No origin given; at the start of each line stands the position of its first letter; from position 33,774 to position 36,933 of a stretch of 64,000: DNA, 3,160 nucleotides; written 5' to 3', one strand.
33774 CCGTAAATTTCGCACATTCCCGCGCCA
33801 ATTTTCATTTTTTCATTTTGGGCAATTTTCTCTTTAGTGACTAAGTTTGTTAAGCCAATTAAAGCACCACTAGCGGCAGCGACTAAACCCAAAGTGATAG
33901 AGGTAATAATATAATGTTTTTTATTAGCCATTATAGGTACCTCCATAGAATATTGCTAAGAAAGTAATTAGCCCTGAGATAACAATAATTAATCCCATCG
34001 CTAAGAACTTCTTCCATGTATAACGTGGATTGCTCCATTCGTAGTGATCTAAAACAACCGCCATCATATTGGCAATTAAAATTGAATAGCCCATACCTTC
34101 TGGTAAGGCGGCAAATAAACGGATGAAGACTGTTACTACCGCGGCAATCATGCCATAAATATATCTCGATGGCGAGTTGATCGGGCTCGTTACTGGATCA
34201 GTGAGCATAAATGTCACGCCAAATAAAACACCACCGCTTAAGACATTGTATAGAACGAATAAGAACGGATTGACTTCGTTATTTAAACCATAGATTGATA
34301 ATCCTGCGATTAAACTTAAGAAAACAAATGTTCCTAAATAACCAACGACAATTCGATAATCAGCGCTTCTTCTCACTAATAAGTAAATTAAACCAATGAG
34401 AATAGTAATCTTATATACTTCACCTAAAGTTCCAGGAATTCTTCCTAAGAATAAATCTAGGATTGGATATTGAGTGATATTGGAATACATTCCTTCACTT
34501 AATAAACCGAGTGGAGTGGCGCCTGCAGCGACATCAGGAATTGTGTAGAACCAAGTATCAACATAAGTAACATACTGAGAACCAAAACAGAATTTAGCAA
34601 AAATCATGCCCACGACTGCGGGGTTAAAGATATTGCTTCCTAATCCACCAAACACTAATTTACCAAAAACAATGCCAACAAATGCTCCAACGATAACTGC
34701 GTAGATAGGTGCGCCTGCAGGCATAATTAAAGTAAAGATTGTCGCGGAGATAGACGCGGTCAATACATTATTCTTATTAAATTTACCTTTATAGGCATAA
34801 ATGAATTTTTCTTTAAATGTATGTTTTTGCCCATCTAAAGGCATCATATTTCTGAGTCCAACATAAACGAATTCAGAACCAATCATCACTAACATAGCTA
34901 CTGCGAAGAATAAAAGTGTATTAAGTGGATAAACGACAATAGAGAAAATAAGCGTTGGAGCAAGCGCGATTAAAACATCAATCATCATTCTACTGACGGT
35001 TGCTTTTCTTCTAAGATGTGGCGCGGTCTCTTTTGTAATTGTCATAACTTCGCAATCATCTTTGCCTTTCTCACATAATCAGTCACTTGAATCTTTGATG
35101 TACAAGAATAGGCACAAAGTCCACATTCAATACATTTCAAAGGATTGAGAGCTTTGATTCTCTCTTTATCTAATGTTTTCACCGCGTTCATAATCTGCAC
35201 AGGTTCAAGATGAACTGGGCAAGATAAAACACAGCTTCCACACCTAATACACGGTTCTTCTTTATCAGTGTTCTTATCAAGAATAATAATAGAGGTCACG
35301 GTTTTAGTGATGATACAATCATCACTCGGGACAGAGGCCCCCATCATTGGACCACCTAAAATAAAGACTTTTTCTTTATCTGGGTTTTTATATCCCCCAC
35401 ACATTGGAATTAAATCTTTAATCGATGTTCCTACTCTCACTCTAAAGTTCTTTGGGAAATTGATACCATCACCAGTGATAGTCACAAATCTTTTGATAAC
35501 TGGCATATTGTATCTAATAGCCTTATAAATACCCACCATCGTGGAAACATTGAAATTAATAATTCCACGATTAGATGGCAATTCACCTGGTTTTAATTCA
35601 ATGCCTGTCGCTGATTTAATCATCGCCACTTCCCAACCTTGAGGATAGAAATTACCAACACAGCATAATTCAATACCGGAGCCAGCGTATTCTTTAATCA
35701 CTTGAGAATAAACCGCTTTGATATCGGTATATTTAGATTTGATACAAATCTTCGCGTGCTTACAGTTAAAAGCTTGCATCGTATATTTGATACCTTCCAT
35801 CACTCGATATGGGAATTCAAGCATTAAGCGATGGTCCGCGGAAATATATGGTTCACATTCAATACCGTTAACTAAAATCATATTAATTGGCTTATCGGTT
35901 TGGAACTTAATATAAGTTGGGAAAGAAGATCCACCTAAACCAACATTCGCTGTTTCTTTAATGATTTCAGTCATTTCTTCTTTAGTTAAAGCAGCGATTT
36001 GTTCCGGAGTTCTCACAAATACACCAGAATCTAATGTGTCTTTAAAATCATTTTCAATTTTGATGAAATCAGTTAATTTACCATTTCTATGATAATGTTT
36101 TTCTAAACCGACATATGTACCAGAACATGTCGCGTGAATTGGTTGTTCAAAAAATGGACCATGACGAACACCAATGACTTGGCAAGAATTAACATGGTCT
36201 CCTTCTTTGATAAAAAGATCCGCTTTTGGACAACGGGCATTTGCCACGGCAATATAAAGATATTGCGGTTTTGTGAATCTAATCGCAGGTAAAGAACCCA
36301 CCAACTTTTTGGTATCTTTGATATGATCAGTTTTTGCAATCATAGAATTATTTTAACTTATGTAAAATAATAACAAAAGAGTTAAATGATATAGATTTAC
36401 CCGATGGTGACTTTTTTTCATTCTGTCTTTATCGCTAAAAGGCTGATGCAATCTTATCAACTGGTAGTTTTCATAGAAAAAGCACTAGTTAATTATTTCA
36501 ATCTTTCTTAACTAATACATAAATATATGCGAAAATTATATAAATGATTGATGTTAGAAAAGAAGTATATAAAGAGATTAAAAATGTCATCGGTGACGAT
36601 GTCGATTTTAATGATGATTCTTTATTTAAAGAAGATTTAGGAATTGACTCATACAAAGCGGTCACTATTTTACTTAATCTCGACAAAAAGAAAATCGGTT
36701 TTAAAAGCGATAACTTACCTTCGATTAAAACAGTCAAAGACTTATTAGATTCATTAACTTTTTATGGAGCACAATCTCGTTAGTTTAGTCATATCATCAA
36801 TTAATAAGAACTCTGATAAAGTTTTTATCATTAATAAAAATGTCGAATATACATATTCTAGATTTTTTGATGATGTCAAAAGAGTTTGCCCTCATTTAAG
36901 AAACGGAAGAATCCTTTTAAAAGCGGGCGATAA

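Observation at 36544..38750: Stand-alone carrier protein + ANL adenylating enzyme + divergent LPLAT-like acyltransferase: a compact, translationally coupled acylation module of unknown substrate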

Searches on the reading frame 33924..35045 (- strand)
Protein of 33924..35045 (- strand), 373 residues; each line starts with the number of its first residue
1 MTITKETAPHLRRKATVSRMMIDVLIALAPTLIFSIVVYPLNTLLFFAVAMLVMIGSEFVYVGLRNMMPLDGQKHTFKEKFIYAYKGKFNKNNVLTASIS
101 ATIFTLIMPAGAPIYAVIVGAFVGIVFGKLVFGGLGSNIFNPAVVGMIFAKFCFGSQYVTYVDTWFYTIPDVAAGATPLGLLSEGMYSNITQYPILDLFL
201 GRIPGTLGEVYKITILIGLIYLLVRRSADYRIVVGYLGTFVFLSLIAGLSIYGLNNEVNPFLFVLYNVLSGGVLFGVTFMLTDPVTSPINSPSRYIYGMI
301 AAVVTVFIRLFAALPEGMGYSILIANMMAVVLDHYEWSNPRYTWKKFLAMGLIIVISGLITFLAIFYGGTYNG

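Call 19: search_protein_families(library=pfam, proteins=[window:33924-35045:-], max_evalue=0.001)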
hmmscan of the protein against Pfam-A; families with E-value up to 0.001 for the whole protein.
window:33924-35045:- (373 aa): 1 family
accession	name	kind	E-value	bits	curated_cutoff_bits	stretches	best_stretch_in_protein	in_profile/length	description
PF03116.20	NQR2_RnfD_RnfE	-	1.4e-75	254.9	27.7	1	6-336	3-290/296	NQR2, RnfD, RnfE family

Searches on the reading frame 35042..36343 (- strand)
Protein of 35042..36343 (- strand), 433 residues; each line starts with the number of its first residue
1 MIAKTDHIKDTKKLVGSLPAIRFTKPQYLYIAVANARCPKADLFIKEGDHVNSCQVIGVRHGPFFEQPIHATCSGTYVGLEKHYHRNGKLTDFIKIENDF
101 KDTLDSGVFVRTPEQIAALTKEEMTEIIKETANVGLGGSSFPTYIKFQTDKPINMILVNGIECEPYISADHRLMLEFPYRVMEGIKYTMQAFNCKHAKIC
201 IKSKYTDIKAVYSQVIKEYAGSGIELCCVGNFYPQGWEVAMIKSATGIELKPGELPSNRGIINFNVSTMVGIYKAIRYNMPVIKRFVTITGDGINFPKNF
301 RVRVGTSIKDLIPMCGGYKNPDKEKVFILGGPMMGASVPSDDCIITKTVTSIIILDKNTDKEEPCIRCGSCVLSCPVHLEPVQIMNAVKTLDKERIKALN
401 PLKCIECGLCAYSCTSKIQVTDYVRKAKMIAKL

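Call 19: search_protein_families(library=pfam, proteins=[window:35042-36343:-], max_evalue=0.001)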
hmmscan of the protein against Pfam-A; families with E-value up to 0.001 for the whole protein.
window:35042-36343:- (433 aa): 10 families
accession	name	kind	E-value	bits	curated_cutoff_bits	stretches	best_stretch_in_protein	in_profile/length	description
PF01512.22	Complex1_51K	-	1.7e-34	119.4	31.2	1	129-273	2-149/150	Nuo51 FMN-binding domain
PF13375.12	RnfC_N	-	4.1e-11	43.2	25.6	1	7-100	8-100/101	RnfC Barrel sandwich hybrid domain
PF10531.15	SLBB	-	2.4e-09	37.3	27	1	287-335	2-53/55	SLBB domain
PF13237.11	Fer4_10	-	1.2e-07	32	25.5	1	361-414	5-52/53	4Fe-4S dicluster domain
PF12838.12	Fer4_7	-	6.8e-07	30.1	27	1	365-417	2-51/52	4Fe-4S dicluster domain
PF00037.32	Fer4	-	1.7e-06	28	21.1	0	362-377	5-20/24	4Fe-4S binding domain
PF12797.12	Fer4_2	-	2.3e-06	27.6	24.5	1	361-377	6-22/22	4Fe-4S binding domain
PF13534.11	Fer4_17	-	1.9e-05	25.6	22.2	1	365-418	2-60/61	4Fe-4S dicluster domain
PF13187.11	Fer4_9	-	3e-05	24.4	27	1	365-417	2-50/52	4Fe-4S dicluster domain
PF13183.11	Fer4_8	-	7.5e-05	23.6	27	1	364-418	4-68/68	4Fe-4S dicluster domain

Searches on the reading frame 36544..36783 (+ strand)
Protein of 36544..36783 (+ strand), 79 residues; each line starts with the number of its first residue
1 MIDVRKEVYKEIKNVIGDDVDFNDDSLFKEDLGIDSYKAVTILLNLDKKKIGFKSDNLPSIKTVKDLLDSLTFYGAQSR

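Call 3: search_protein_families(library=pfam, proteins=[window:36544-36783:+], max_evalue=1)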
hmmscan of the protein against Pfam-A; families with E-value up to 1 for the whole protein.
window:36544-36783:+ (79 aa): 2 families
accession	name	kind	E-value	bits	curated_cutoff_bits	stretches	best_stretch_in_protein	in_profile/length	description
PF00550.31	PP-binding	-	0.00015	22.4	20.8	1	9-69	4-65/67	Phosphopantetheine attachment site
PF23361.1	BBS7_pf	-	0.22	12.1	28.2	1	42-69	61-88/103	BBS7 platform domain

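Call 4: search_protein_families(library=ncbifam, proteins=[window:36544-36783:+], max_evalue=1)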
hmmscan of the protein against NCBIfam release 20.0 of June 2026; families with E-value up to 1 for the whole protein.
window:36544-36783:+ (79 aa): 12 families
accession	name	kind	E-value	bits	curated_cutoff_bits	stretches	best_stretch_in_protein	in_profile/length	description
NF002148.0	PRK00982.1-2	subfamily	4.7e-05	23.1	71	1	7-71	4-74/79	acyl carrier protein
NF002150.0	PRK00982.1-4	subfamily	0.00038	20.6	66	1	5-69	3-73/80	acyl carrier protein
NF003757.0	PRK05350.1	equivalog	0.00039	20.5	65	1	5-71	4-76/83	acyl carrier protein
NF009104.0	PRK12449.1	equivalog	0.00051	19.9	70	1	18-71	21-75/80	acyl carrier protein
NF002147.0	PRK00982.1-1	equivalog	0.00055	19.7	84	1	9-69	16-75/83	acyl carrier protein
NF040636.1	AcpM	exception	0.0017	18.3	146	1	14-69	16-73/93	meromycolate extension acyl carrier protein AcpM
TIGR00517.1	acyl_carrier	equivalog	0.002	18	70.45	1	8-68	11-70/77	acyl carrier protein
NF002151.0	PRK00982.1-5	equivalog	0.0024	17.9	92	1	3-69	3-71/78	acyl carrier protein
NF003464.0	PRK05087.1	equivalog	0.0035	17.3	68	1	3-49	2-49/78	D-alanine--poly(phosphoribitol) ligase subunit DltC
NF006031.0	PRK08172.1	equivalog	0.0043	17.7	76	1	2-67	3-70/82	acyl carrier protein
NF006617.0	PRK09184.1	subfamily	0.0053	16.8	70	1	12-74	28-89/96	phosphopantetheine-binding protein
NF002149.0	PRK00982.1-3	equivalog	0.012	15.6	106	1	5-66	5-68/78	acyl carrier protein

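Call 17: search_solved_structures(query=window:36544-36783:+, max_evalue=1)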
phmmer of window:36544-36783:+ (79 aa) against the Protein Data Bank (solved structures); distinct sequences matched with E-value up to 1: 46.
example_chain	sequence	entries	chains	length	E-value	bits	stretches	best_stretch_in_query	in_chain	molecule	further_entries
7osv_A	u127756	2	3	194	4.3e-05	26.9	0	35-61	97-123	DeNovoTIM6-SB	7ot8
6z2i_A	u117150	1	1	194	0.00012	25.5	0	35-61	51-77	de novo designed TIM barrel DeNovoTIM6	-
1x3o_A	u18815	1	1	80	0.0015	22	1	5-70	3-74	acyl carrier protein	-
8iuf_AB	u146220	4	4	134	0.0031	21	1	4-72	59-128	NDUFAB1-alpha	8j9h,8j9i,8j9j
2x2b_A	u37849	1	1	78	0.0073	19.8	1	2-68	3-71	ACYL CARRIER PROTEIN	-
1hy8_A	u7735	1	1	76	0.011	19.2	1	6-68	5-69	ACYL CARRIER PROTEIN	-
2ava_A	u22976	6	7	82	0.025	18.1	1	3-69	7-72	Acyl carrier protein I, chloroplast | Acyl Carrier Protein | ACYL CARRIER PROTEIN 1, CHLOROPLASTIC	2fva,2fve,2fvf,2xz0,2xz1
2fq0_A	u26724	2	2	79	0.037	17.6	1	3-71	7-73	acyl carrier protein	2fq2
3gzl_A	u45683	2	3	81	0.037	17.6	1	3-71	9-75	Acyl carrier protein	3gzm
6kxf_C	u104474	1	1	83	0.046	17.3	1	9-64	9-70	ACP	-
1f80_D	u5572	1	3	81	0.049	17.2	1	6-68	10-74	ACYL CARRIER PROTEIN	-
8e73_AB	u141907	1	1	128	0.054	17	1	18-71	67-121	NDUAB1-alpha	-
9iho_U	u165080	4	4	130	0.06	16.9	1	23-71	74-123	Acyl carrier protein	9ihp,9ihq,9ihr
6lvt_A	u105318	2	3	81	0.063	16.9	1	5-69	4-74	Acyl carrier protein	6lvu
2koo_A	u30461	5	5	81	0.16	15.5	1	7-67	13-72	Acyl carrier protein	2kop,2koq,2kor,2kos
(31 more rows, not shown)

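Call 60: list_cluster_members(proteins=[P0001, P0024, window:36544-36783:+, window:35042-36343:-])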
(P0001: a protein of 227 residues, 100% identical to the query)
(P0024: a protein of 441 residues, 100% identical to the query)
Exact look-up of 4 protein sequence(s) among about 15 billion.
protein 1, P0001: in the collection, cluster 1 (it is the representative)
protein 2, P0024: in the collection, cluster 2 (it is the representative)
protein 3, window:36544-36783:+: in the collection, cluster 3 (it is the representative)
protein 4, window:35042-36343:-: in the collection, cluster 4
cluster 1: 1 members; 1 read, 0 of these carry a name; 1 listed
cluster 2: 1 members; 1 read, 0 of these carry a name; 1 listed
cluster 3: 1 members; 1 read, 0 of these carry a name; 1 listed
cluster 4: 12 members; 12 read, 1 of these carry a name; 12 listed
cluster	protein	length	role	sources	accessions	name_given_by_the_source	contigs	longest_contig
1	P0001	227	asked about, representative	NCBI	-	-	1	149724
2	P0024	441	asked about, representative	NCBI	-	-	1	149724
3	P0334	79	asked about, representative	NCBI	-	-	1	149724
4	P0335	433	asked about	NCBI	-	-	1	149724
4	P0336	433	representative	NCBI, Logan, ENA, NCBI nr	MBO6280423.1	MAG: RnfABCDGE type electron transport complex subunit C [Bacilli bacterium] | RnfABCDGE type electron transport complex subunit C [Bacilli bacterium]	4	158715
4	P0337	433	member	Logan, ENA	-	-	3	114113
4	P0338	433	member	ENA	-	-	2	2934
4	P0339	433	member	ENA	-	-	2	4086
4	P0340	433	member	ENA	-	-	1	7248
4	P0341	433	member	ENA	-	-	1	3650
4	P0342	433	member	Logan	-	-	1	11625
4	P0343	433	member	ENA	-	-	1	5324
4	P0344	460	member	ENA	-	-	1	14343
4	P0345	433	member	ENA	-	-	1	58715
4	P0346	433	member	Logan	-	-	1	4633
